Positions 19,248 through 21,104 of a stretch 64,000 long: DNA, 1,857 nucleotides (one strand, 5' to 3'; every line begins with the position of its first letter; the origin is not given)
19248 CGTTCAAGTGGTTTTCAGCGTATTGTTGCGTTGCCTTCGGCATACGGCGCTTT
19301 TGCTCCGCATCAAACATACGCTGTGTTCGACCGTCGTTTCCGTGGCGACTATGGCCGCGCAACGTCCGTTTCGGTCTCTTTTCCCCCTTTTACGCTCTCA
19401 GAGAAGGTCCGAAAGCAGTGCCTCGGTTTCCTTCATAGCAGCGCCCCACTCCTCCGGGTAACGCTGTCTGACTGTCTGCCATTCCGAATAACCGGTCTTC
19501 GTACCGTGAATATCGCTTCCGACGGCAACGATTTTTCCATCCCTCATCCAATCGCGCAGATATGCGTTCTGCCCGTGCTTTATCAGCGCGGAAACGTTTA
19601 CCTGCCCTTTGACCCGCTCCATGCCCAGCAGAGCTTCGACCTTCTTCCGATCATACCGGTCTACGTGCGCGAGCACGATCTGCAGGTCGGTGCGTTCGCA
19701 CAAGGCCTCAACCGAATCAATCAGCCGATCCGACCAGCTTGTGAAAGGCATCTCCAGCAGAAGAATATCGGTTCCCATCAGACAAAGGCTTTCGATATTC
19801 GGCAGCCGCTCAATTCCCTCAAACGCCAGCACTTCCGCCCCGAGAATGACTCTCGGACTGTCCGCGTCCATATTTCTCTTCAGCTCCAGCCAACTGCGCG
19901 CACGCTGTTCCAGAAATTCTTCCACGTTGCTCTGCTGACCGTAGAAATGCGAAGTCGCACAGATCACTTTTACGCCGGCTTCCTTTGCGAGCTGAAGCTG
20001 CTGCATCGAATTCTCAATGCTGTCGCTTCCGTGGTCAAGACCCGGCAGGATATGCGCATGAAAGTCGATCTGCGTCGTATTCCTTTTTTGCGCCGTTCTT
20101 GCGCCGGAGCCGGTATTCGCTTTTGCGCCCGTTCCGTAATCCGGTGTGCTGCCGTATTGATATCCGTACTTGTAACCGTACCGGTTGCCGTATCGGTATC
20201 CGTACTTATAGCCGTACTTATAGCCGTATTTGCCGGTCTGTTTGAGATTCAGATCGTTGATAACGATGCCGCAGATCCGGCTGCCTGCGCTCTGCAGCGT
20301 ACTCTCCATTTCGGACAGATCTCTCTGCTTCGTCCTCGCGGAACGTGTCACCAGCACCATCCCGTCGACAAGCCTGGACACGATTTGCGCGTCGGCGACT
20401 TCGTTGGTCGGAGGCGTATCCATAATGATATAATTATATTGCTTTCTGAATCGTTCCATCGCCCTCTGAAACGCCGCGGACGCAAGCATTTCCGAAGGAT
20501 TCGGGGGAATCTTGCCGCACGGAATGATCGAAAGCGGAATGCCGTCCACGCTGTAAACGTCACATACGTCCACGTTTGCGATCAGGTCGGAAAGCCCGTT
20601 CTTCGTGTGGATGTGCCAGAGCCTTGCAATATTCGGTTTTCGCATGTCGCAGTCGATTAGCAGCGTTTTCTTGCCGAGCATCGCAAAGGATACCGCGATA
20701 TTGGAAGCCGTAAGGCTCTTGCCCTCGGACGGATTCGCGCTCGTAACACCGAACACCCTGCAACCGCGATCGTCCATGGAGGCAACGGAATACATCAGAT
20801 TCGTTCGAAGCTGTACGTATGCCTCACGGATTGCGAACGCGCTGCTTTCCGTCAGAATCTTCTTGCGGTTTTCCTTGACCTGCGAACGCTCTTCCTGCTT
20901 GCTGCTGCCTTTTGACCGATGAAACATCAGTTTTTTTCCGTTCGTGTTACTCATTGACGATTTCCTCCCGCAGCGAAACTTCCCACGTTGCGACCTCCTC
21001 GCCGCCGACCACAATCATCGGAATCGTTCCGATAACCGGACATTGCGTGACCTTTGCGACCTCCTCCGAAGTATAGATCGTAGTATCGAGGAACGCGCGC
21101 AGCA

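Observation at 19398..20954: BY-kinase and its cognate PHP phosphotyrosine phosphatase fused in one polypeptide, joined by the tyrosine cluster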

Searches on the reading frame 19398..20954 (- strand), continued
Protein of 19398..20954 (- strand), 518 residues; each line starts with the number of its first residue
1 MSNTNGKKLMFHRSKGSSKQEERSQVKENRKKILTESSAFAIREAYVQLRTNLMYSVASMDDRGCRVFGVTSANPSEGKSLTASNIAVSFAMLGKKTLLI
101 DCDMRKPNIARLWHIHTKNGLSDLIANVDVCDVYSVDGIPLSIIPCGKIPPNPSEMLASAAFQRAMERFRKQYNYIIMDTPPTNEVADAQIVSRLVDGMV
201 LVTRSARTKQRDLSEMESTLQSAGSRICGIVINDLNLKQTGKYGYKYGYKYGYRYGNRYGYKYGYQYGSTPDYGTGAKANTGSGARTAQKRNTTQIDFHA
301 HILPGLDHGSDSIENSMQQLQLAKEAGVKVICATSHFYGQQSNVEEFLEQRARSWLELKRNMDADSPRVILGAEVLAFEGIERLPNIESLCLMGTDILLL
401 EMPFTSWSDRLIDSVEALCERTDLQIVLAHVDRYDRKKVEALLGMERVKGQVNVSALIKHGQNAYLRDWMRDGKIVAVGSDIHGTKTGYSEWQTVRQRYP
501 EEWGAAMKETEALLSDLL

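Call 23: find_homologous_proteins(query=A1, max_evalue=1e-10)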
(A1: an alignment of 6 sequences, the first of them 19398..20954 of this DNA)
Query A1 (6 sequences) (518 aa, profile of the alignment): 3263 proteins with E <= 1e-10 among 8000 candidates; the best 120 are listed.
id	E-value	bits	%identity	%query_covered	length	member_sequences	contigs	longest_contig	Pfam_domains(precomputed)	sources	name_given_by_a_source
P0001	8.9e-282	953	77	99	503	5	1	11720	PF10609.16,PF19567.6,PF01656.30,PF13614.13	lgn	-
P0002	3.4e-271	918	73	98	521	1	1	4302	PF10609.16,PF19567.6,PF01656.30,PF13614.13,PF09140.18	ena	-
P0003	9.7e-270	914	72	100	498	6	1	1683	PF10609.16,PF19567.6,PF13614.13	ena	-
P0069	2.9e-205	701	31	87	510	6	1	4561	PF10609.16,PF19567.6,PF01656.30,PF13614.13,PF09140.18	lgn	-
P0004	1.7e-155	537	68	61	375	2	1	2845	PF10609.16,PF01656.30,PF13614.13,PF09140.18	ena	-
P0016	9.5e-147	508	40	67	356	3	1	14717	PF19567.6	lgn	-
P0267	7.1e-134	465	79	47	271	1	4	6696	PF10609.16,PF01656.30,PF13614.13,PF09140.18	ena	-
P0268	3.5e-132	460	80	46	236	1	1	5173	PF10609.16,PF01656.30,PF13614.13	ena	-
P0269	1.1e-122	428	82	44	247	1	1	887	PF10609.16,PF01656.30,PF13614.13,PF09140.18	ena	-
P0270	2.7e-122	427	78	44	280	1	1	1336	PF10609.16,PF01656.30,PF13614.13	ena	-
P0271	5.7e-119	416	74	45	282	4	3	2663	PF10609.16,PF01656.30,PF13614.13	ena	-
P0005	5.8e-118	413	73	45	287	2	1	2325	PF10609.16,PF13614.13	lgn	-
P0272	3.9e-117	410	72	45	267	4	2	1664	PF10609.16,PF13614.13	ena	-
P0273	4.5e-117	410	75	42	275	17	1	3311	PF10609.16,PF13614.13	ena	-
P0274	2.1e-113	398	72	46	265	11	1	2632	PF10609.16,PF01656.30,PF13614.13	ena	-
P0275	9.5e-112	392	74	43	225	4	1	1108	PF19567.6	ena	-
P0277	4.8e-111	390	76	43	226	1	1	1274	PF19567.6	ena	-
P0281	2.3e-103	365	71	43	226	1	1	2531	PF19567.6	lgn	-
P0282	8.1e-103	363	69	43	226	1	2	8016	PF19567.6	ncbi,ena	-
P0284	1.6e-102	362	68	43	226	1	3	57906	PF19567.6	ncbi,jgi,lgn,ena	jgi:protein-tyrosine phosphatase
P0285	1.7e-102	362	68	43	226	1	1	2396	PF19567.6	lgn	-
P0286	5.9e-102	360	68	43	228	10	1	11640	PF19567.6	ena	-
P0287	1.5e-101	359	65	43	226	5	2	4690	PF19567.6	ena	-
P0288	1.5e-101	359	68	43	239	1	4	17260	PF19567.6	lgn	-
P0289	1.7e-99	352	68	43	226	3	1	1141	PF19567.6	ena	-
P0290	4.7e-99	350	66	43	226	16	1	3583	PF19567.6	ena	-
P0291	1.0e-98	349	67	43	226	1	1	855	PF19567.6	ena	-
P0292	3.2e-98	348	67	43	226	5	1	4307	PF19567.6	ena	-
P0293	3.2e-97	344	67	43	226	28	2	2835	PF19567.6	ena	-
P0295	6.7e-97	343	74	40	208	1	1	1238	PF19567.6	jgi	jgi:protein-tyrosine phosphatase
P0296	1.4e-96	342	64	43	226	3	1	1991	PF19567.6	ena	-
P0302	9.5e-95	336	45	39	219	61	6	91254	PF19567.6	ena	-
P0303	1.2e-94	336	41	43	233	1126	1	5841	PF19567.6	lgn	-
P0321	1.5e-93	332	45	39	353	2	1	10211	PF19567.6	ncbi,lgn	-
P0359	1.2e-91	326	61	43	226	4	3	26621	PF19567.6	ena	-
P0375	1.4e-90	323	63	42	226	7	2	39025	PF19567.6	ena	-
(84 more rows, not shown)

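Call 40: predict_structure(alignment_id=A2)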
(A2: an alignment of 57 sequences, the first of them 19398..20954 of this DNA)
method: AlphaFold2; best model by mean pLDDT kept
length: 518 residues; sequences in the alignment: 57
mean_pLDDT: 83.5   pTM: 0.53
mean pLDDT of the five models: 83.5, 82.9, 80.2, 79.8, 79.4
residues with pLDDT >= 90: 301; 70-90: 135; 50-70: 17; < 50: 65
segments of 3 or more residues with pLDDT < 50: 1-14, 239-289
pLDDT, mean of each block of 10 residues (from residue 1): 39 58 83 89 87 84 86 91 97 97 92 91 87 94 94 87 93 97 73 90 88 86 88 69 31 26 31 34 42 86 90 94 95 94 95 98 96 97 97 97 86 96 97 95 96 91 91 94 78 94 95 90
secondary structure, 60 per line:
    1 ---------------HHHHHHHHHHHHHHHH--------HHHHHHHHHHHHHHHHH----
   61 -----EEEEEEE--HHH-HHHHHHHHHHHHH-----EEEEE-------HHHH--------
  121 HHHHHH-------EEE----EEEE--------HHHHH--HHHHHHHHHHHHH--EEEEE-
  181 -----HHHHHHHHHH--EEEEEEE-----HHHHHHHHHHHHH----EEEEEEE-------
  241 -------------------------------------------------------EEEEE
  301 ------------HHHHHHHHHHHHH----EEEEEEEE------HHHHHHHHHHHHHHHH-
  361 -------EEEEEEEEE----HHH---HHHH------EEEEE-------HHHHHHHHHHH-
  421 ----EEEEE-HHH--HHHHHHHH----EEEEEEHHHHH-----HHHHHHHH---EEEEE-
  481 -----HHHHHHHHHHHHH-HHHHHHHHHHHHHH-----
elements in order: H16-31 H40-56 E66-72 H79-91 E97-101 H109-112 H121-126 E134-136 E141-144 H153-157 H160-172 E175-179 H186-195 E198-204 H210-222 E227-233 E296-300 H313-325 E330-337 H344-359 E368-376 H387-390 E397-401 H409-419 E425-429 H436-443 E448-453 H454-458 H464-471 E475-479 H486-498 H500-513

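Call 43: fold_search(model_id=the predicted structure, library=pdb)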
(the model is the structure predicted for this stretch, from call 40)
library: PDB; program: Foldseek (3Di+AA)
matches with E <= 10: 1573; with E <= 0.001: 275
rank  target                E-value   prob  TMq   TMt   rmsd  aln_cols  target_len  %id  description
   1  4jlv                  4.9e-17  1.00  0.36  0.79   1.7       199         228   34  Crystal structure of the chimerical protein CapA1B1 in complex with ADP-Mg (released 2014-02-05)
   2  4jmp                  6.5e-17  1.00  0.36  0.82   1.9       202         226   33  Crystal structure of the chimerical protein CapA2B2 (released 2014-02-05)
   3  2ved_B                6.5e-17  1.00  0.36  0.72   4.8       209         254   32  crystal structure of the chimerical mutant CapABK55M protein (released 2008-07-01)
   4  3bfv_A                4.8e-16  1.00  0.35  0.73   2.0       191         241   34  crystal structure of the chimerical protein CapAB (released 2008-06-24)
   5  3la6_P                5.7e-16  1.00  0.36  0.71   4.9       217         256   31  Octameric kinase domain of the E. coli tyrosine kinase Wzc with bound ADP (released 2010-08-25)
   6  6z0p_A                1.1e-15  1.00  0.33  0.69   2.3       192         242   33  BceF Tyrosine Kinase Domain (released 2021-04-14)
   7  3la6_I                1.3e-15  1.00  0.36  0.70   5.0       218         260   31  Octameric kinase domain of the E. coli tyrosine kinase Wzc with bound ADP (released 2010-08-25)
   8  3la6_A                1.6e-15  1.00  0.36  0.70   4.9       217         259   31  Octameric kinase domain of the E. coli tyrosine kinase Wzc with bound ADP (released 2010-08-25)
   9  3la6_L                1.7e-15  1.00  0.38  0.73   5.7       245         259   30  Octameric kinase domain of the E. coli tyrosine kinase Wzc with bound ADP (released 2010-08-25)
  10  3la6_B                1.7e-15  1.00  0.38  0.73   7.6       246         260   28  Octameric kinase domain of the E. coli tyrosine kinase Wzc with bound ADP (released 2010-08-25)
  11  3la6_F                2.0e-15  1.00  0.36  0.70   4.8       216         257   31  Octameric kinase domain of the E. coli tyrosine kinase Wzc with bound ADP (released 2010-08-25)
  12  3la6_O                2.0e-15  1.00  0.36  0.69   7.3       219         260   30  Octameric kinase domain of the E. coli tyrosine kinase Wzc with bound ADP (released 2010-08-25)
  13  3la6_G                2.2e-15  1.00  0.36  0.70   5.1       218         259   31  Octameric kinase domain of the E. coli tyrosine kinase Wzc with bound ADP (released 2010-08-25)
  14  3la6_E                3.0e-15  1.00  0.36  0.69   5.0       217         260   31  Octameric kinase domain of the E. coli tyrosine kinase Wzc with bound ADP (released 2010-08-25)
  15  3la6_M                3.7e-15  1.00  0.36  0.71   5.0       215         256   31  Octameric kinase domain of the E. coli tyrosine kinase Wzc with bound ADP (released 2010-08-25)
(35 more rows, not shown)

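Call 46: find_encoding_contigs(protein=P0016, flank=4000, max_places=2)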
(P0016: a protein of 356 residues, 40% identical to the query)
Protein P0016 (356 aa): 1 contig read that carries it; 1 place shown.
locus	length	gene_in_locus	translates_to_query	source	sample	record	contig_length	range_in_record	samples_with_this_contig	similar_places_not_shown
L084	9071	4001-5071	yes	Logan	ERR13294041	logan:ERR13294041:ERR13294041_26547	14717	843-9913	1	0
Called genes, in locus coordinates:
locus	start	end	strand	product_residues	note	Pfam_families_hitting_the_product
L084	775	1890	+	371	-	PF14659:Phage_int_SAM_3, PF00589:Phage_integrase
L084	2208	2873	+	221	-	PF02397:Bac_transf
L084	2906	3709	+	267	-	PF02706:Wzz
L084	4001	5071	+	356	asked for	PF19567:CpsB_CapC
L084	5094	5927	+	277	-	PF00535:Glycos_transf_2, PF13641:Glyco_tranf_2_3 (weak)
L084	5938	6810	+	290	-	PF04991:LicD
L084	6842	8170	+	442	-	-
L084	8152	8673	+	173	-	-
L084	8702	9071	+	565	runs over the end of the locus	PF27189:YkzU, PF09992:NAGPA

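Call 47: find_encoding_contigs(protein=P0002, flank=4000, max_places=2)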
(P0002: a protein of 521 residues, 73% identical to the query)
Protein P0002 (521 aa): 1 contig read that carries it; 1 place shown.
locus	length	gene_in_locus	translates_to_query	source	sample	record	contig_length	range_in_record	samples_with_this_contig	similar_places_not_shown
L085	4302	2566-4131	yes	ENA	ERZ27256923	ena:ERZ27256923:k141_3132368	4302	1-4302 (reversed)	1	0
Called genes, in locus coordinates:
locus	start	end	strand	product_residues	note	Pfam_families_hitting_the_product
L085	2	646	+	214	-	?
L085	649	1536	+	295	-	PF00795:CN_hydrolase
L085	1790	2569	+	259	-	PF02706:Wzz, PF13807:GNVR (weak)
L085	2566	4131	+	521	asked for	PF01656:CbiA (weak), PF09140:MipZ (faint), PF10609:ParA, PF13614:AAA_31, PF19567:CpsB_CapC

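Call 48: find_encoding_contigs(protein=P0003, flank=4000, max_places=2)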
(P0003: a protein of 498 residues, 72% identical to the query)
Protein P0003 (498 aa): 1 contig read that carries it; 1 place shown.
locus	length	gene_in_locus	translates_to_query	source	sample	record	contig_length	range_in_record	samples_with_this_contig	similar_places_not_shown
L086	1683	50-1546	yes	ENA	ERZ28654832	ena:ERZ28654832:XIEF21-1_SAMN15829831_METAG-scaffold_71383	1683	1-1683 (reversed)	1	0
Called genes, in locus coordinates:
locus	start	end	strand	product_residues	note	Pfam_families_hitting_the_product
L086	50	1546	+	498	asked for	PF10609:ParA, PF13614:AAA_31 (weak), PF19567:CpsB_CapC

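Call 51: list_cluster_members(proteins=[window:19398-20954:-, P0001, P0002, P0003, P0069, L004:5995-7545:+])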
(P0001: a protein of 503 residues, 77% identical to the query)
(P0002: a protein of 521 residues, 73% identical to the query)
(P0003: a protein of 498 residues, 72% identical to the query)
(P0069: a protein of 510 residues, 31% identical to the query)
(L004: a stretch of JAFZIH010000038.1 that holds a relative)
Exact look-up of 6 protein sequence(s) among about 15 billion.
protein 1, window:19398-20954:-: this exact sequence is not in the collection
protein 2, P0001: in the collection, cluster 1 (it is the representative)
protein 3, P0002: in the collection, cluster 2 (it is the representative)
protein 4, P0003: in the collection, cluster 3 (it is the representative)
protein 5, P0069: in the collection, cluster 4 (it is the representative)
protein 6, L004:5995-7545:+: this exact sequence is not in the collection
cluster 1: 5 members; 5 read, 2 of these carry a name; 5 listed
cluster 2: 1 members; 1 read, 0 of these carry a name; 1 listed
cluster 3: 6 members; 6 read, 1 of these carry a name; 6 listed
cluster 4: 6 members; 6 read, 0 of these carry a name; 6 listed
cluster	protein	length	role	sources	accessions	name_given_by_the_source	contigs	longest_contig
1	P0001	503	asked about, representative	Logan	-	-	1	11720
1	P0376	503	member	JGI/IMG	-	capsular exopolysaccharide synthesis family protein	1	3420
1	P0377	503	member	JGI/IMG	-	capsular exopolysaccharide synthesis family protein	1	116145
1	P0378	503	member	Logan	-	-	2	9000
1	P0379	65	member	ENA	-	-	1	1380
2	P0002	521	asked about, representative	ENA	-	-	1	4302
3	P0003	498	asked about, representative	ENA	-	-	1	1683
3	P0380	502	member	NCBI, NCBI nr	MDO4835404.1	MAG: polysaccharide biosynthesis tyrosine autokinase [Clostridia bacterium] | polysaccharide biosynthesis tyrosine autokinase [Clostridia bacterium]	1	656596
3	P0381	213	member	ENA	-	-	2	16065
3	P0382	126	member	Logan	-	-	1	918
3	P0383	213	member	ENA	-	-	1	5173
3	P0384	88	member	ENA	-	-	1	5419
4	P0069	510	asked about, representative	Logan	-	-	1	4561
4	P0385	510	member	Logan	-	-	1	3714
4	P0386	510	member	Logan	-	-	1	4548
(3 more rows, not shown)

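Call 60: find_related_loci(query=A1, collection=metagenome_contigs, flank=3000)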
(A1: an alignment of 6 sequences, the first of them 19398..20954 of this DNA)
Query A1 (518 aa) in metagenome_contigs; peptide patterns used: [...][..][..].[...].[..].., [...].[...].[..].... (x = any residue, [..] = any of these).
600 stretches matched a pattern (row limit reached: there are more); 479 encode a relative of the query (tblastn E <= 1e-3); the best 80 are kept; 80 distinct loci.
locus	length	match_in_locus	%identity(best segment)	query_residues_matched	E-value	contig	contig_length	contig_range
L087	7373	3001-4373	50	19-497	2e-118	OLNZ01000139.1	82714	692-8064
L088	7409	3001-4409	51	19-497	2e-117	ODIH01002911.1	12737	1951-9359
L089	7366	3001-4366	52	19-497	1e-74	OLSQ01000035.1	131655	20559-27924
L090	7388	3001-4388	52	26-497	7e-73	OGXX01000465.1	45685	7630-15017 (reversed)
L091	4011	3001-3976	48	13-360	4e-85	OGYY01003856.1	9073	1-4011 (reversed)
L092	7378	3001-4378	52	15-497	2e-69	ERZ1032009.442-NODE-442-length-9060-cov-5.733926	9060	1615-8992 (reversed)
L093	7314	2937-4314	52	15-497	2e-68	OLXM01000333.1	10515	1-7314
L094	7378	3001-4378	52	15-497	1e-68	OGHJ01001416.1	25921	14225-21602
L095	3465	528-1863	54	29-497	3e-67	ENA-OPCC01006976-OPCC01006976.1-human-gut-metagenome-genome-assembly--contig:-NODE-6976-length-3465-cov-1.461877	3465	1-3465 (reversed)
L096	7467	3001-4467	33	40-516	4e-66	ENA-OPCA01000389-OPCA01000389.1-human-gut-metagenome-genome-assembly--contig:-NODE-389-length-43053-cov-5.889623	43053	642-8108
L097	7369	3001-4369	50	26-497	3e-105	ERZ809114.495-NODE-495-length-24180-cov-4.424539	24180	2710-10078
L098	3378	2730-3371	49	11-224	8e-64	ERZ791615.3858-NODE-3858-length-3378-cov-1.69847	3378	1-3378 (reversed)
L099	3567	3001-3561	53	19-205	2e-60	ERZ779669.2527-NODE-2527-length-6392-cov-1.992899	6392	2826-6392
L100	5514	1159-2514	28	24-511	4e-54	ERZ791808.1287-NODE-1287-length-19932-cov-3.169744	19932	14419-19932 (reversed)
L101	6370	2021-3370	30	10-483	9e-53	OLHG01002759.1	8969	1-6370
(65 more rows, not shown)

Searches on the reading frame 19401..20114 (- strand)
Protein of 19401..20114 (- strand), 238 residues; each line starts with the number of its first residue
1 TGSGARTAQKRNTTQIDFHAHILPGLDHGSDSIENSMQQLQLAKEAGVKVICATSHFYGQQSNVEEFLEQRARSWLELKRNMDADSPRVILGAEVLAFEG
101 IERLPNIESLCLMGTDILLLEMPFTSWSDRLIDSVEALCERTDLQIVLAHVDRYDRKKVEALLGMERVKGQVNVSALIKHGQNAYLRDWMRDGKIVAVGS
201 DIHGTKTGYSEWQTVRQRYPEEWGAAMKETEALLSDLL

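Call 11: search_solved_structures(query=window:19401-20114:-, max_evalue=1, show_alignments=3)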
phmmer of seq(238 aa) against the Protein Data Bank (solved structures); distinct sequences matched with E-value up to 1: 5.
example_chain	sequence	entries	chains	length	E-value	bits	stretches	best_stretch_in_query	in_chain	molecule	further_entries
3qy6_A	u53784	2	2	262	1.7e-07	34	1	16-132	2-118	Tyrosine-protein phosphatase YwqE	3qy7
2wjd_A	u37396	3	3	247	6.8e-05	25.5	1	15-177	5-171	TYROSINE-PROTEIN PHOSPHATASE CPSB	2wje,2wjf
3qy8_A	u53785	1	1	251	0.00011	24.8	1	16-178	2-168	Tyrosine-protein phosphatase CpsB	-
5by3_A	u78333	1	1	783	0.00018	24.1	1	143-227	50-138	BtGH115A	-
9l5r_K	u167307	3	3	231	0.13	14.8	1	173-231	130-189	Pre-mRNA-splicing factor SPF27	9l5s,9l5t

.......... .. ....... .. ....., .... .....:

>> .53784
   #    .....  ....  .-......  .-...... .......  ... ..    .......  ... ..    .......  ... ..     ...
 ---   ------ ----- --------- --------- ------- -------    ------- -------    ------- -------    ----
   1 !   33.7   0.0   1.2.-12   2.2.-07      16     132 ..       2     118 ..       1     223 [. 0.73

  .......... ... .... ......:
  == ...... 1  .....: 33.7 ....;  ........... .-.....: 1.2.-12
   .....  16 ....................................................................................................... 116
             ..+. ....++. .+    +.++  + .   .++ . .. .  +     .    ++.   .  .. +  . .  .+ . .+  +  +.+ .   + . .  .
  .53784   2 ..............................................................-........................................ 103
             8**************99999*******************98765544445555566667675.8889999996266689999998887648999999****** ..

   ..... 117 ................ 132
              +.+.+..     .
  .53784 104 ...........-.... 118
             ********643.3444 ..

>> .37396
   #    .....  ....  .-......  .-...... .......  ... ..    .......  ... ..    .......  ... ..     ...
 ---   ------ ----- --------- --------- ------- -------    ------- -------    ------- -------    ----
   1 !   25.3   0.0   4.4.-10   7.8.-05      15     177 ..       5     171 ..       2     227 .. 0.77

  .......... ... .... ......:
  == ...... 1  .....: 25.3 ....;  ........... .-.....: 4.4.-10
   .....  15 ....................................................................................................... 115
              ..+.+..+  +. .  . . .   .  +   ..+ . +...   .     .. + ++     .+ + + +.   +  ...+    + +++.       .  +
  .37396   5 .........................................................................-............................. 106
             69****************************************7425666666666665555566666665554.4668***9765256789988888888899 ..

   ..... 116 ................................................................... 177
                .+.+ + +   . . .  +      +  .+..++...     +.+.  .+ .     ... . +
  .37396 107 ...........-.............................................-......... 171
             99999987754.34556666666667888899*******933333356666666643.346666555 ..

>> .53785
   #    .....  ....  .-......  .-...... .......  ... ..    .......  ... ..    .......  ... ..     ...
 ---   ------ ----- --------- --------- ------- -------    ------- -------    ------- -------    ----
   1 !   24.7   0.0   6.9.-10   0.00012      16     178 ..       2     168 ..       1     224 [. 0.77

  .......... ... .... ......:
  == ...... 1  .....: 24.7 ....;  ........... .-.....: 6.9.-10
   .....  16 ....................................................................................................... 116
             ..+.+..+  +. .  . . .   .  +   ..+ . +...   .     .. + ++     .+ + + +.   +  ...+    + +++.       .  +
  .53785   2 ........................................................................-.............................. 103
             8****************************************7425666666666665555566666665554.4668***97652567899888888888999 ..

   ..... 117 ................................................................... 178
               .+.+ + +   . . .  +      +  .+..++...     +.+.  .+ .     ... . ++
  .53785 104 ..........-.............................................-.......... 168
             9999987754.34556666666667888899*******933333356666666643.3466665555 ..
